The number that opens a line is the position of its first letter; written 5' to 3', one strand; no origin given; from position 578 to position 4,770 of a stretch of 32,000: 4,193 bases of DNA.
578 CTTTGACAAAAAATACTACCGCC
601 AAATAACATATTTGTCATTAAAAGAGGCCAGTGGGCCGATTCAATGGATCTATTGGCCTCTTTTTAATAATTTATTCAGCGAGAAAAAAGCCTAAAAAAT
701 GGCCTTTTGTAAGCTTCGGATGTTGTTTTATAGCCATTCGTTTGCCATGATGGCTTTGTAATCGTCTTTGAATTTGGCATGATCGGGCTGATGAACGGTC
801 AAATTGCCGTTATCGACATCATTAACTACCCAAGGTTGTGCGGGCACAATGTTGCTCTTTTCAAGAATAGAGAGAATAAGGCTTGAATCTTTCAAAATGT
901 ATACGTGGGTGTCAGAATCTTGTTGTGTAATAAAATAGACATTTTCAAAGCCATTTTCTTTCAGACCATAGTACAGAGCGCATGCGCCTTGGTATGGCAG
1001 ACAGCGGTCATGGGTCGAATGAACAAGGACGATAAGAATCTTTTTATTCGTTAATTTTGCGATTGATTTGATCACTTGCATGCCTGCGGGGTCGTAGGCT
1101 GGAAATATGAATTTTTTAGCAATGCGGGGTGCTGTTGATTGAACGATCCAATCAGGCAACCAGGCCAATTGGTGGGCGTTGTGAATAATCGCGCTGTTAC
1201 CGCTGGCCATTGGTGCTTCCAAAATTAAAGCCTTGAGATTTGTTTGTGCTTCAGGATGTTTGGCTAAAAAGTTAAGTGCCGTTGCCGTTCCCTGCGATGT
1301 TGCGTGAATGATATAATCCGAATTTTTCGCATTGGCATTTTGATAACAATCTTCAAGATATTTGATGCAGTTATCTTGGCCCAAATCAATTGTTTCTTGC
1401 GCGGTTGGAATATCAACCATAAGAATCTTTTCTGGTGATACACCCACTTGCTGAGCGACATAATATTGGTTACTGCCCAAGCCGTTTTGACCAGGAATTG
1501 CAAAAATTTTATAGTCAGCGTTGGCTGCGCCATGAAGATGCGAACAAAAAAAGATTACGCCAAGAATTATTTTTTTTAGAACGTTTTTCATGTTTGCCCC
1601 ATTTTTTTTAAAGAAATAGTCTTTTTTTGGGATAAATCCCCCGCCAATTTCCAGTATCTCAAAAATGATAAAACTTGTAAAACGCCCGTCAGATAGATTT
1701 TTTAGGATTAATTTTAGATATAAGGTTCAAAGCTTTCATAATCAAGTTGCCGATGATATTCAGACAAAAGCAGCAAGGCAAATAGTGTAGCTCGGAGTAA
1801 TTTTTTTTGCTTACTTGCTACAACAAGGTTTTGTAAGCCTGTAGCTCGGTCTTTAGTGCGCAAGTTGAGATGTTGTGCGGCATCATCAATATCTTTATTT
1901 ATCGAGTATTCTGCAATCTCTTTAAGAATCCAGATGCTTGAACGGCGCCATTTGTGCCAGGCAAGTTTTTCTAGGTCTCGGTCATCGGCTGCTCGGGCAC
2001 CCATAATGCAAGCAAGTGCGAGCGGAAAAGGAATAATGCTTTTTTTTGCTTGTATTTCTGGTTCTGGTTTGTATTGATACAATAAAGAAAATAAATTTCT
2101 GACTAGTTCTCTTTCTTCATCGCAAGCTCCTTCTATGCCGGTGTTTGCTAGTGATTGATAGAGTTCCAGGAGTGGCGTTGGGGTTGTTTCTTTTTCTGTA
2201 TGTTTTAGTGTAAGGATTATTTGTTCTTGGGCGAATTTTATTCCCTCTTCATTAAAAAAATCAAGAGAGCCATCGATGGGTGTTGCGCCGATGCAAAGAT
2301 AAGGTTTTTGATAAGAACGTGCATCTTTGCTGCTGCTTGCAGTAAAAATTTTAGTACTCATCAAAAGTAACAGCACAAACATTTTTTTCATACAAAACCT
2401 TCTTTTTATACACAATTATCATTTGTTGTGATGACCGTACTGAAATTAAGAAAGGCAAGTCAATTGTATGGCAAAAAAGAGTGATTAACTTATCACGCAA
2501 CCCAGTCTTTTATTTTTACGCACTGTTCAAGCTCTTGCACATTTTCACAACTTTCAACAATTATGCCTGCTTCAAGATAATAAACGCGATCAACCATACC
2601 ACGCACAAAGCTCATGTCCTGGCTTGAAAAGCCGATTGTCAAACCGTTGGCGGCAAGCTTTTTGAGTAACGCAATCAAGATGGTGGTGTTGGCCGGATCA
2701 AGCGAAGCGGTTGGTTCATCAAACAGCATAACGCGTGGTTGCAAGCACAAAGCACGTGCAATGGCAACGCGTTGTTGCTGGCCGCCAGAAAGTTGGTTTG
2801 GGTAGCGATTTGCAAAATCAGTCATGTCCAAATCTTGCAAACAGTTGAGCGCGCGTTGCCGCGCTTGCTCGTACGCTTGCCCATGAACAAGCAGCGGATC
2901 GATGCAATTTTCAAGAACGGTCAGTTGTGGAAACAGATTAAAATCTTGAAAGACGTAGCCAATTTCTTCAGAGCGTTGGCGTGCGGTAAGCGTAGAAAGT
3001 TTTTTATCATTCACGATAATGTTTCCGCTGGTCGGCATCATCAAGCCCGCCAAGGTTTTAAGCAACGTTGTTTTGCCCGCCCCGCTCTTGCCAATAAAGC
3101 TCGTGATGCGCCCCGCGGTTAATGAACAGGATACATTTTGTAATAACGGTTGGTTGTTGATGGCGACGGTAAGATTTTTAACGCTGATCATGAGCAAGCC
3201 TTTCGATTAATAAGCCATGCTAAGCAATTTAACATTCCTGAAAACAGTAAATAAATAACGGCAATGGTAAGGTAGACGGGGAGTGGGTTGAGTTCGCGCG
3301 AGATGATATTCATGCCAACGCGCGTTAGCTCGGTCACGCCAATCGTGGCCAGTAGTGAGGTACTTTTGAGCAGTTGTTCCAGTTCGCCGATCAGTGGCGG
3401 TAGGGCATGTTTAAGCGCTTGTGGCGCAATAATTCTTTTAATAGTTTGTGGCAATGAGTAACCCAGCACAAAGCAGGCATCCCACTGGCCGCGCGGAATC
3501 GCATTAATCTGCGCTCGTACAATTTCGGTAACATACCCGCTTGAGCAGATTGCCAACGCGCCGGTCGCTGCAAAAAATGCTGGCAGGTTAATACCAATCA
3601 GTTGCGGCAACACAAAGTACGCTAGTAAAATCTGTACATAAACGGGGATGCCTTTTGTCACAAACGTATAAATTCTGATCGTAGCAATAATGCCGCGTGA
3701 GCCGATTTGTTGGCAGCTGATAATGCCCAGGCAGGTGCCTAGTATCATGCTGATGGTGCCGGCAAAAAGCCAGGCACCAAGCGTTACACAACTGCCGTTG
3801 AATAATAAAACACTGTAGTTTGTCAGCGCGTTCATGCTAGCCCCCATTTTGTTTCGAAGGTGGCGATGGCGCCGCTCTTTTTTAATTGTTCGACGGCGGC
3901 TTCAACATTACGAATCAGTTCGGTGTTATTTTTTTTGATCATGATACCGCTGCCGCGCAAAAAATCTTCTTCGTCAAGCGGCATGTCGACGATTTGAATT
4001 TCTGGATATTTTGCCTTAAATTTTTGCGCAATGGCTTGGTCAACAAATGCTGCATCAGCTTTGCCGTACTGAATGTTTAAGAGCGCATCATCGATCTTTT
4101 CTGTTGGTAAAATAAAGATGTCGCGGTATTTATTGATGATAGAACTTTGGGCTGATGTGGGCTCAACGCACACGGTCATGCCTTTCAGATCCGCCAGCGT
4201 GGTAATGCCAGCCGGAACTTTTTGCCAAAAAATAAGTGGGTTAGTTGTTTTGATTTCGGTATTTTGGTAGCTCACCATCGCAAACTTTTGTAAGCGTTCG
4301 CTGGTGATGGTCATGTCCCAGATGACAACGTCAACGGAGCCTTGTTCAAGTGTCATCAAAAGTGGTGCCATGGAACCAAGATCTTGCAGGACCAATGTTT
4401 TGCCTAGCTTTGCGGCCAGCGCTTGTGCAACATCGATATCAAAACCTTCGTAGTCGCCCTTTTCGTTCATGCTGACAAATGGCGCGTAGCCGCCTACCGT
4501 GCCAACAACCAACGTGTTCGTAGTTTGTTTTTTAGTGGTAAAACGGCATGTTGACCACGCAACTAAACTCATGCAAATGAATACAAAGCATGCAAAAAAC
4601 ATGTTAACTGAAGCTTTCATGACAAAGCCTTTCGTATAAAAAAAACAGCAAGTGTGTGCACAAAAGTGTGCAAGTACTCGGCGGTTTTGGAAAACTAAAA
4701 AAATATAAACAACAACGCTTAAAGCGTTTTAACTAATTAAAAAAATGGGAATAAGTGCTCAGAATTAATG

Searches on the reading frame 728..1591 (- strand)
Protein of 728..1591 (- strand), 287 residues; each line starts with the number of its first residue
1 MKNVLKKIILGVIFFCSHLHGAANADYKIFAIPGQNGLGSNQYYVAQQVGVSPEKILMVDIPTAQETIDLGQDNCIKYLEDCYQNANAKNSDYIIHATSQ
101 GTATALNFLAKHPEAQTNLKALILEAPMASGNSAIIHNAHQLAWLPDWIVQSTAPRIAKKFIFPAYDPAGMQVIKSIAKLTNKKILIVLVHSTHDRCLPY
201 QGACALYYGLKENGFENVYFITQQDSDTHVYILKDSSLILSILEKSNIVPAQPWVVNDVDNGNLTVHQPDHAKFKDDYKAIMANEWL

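Call 44: search_protein_families(library=pfam, proteins=[window:728-1591:-], max_evalue=0.001)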
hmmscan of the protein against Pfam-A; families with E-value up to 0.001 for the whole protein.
window:728-1591:- (287 aa): 1 family
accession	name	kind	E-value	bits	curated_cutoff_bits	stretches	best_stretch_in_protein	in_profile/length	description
PF12146.15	Hydrolase_4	-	2.3e-06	27.5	27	1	86-156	71-140/239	Serine aminopeptidase, S33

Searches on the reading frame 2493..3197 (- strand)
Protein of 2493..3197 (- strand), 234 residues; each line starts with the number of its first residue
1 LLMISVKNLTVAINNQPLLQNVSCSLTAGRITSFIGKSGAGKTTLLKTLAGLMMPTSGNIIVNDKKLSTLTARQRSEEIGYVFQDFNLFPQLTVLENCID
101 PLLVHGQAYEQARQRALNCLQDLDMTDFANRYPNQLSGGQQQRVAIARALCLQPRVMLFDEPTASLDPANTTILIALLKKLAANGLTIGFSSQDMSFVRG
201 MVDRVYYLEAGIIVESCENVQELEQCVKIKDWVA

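Call 44: search_protein_families(library=pfam, proteins=[window:2493-3197:-], max_evalue=0.001)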
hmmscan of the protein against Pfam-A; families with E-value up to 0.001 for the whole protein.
window:2493-3197:- (234 aa): 6 families
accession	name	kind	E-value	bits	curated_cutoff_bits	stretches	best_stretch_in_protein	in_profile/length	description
PF00005.33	ABC_tran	-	2.8e-41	141.8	25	1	19-164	1-137/137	ABC transporter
PF13304.12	AAA_21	-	8.4e-10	39.6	27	1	127-196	229-301/304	AAA domain, putative AbiEii toxin, Type IV TA system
PF02463.25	SMC_N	-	5e-05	23.3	40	0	132-188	133-195/220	RecF/RecN/SMC N terminal domain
PF13175.12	AAA_15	-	6.8e-05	23.1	32.1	0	11-83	6-83/374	AAA ATPase domain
PF13555.12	AAA_29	-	8.1e-05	22.7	27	1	27-61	20-53/61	P-loop containing region of AAA domain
PF03193.22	RsgA_GTPase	-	9.3e-05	22.7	30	1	7-53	85-130/174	RsgA GTPase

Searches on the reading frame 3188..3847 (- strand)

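Call 44: search_protein_families(library=pfam, proteins=[window:3188-3847:-], max_evalue=0.001)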
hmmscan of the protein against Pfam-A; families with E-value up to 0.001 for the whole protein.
window:3188-3847:- (219 aa): 1 family
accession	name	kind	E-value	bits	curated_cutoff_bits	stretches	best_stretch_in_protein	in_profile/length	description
PF00528.27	BPD_transp_1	-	2.3e-12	47.4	26.4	1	56-215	19-180/184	Binding-protein-dependent transport system inner membrane component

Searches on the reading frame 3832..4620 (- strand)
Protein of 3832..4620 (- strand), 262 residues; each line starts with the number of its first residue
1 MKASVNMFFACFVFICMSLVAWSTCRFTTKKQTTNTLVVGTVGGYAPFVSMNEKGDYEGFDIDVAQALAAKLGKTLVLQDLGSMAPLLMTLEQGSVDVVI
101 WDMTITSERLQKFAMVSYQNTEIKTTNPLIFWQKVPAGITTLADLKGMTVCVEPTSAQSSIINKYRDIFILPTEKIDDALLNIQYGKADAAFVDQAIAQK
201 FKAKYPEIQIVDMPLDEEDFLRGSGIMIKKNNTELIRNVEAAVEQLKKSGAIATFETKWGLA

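Call 44: search_protein_families(library=pfam, proteins=[window:3832-4620:-], max_evalue=0.001)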
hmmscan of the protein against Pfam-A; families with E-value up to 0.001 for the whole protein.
window:3832-4620:- (262 aa): 2 families
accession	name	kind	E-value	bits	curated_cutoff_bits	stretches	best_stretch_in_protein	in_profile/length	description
PF00497.25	SBP_bac_3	-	4.3e-25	88.4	26.4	1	37-260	1-130/132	Bacterial extracellular solute-binding proteins, family 3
PF12974.12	Phosphonate-bd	-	0.0003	20.7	27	0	65-208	20-177/242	ABC transporter, phosphonate, periplasmic substrate-binding protein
